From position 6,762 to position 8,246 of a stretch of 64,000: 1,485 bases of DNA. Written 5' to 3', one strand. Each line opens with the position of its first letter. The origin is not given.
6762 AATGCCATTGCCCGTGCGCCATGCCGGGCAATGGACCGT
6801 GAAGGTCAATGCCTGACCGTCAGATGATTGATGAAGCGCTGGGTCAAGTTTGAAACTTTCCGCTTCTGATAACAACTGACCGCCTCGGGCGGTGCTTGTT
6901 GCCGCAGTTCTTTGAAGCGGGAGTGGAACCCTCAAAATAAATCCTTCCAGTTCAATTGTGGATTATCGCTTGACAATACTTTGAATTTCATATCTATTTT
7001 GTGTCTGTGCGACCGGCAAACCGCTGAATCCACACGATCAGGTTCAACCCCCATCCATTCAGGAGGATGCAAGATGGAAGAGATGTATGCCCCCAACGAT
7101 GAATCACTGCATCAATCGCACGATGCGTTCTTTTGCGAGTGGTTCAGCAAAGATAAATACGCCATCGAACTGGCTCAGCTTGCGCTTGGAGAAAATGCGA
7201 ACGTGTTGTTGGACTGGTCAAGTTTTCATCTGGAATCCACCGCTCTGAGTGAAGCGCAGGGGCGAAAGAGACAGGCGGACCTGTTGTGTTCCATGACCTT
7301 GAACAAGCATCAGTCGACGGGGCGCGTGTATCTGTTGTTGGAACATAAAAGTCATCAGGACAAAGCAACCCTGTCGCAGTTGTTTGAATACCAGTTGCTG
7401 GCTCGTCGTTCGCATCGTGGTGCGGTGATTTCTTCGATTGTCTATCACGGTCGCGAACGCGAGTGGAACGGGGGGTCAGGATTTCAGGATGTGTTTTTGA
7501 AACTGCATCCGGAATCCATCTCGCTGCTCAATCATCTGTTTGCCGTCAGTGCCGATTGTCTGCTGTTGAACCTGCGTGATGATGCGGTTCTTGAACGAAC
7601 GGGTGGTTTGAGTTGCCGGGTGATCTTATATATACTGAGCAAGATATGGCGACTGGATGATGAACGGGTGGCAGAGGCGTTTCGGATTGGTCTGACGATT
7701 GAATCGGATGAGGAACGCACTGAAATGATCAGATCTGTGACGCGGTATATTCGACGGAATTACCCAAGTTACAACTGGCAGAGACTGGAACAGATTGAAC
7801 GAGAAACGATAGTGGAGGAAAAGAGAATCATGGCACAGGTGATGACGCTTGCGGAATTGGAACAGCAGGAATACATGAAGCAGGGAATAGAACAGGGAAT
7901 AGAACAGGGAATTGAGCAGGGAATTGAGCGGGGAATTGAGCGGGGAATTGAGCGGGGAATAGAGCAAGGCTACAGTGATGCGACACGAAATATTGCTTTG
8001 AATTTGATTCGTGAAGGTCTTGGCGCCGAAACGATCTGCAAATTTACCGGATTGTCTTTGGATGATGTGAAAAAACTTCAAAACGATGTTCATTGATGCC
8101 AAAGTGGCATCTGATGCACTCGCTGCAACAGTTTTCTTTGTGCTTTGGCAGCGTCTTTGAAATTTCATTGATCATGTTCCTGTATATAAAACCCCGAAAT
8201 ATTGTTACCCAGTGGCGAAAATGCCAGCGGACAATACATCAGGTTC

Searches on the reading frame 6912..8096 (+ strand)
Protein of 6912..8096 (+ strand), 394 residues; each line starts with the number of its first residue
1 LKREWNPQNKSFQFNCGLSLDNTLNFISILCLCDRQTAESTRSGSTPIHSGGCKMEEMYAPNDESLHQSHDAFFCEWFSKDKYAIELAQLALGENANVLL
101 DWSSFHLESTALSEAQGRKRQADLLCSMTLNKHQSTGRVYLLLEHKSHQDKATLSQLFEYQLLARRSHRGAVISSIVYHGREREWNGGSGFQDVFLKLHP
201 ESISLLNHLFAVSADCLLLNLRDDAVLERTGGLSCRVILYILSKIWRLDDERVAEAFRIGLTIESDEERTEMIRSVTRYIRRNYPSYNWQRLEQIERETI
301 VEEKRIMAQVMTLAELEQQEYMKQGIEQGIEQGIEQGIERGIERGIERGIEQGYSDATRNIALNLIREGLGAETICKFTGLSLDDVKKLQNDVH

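Call 91: search_protein_families(library=ncbifam, proteins=[window:6912-8096:+], max_evalue=0.00001)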
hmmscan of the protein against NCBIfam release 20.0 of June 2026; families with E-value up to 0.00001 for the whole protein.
window:6912-8096:+ (394 aa): 6 families
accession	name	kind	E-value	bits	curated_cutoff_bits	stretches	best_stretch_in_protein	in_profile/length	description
TIGR01784.1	T_den_put_tspse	subfamily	3.4e-13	50.1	52.1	0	305-389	187-273/273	Rpn family recombination-promoting nuclease/putative transposase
NF004266.1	PRK05687.1-1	equivalog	4e-08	33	260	1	293-360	26-92/230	flagellar assembly protein FliH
NF004270.2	PRK05687.2-1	equivalog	5.3e-08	32.7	180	1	282-358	5-83/223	flagellar assembly protein FliH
NF009925.1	PRK13386.1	equivalog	7.1e-08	32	192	1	305-359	22-76/228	flagellar assembly protein FliH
NF004267.1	PRK05687.1-3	equivalog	2.8e-07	29.9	293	1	302-358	60-124/266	flagellar assembly protein FliH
NF007361.0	PRK09857.1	equivalog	3.9e-07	29.8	583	0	69-182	9-127/292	recombination-promoting nuclease RpnA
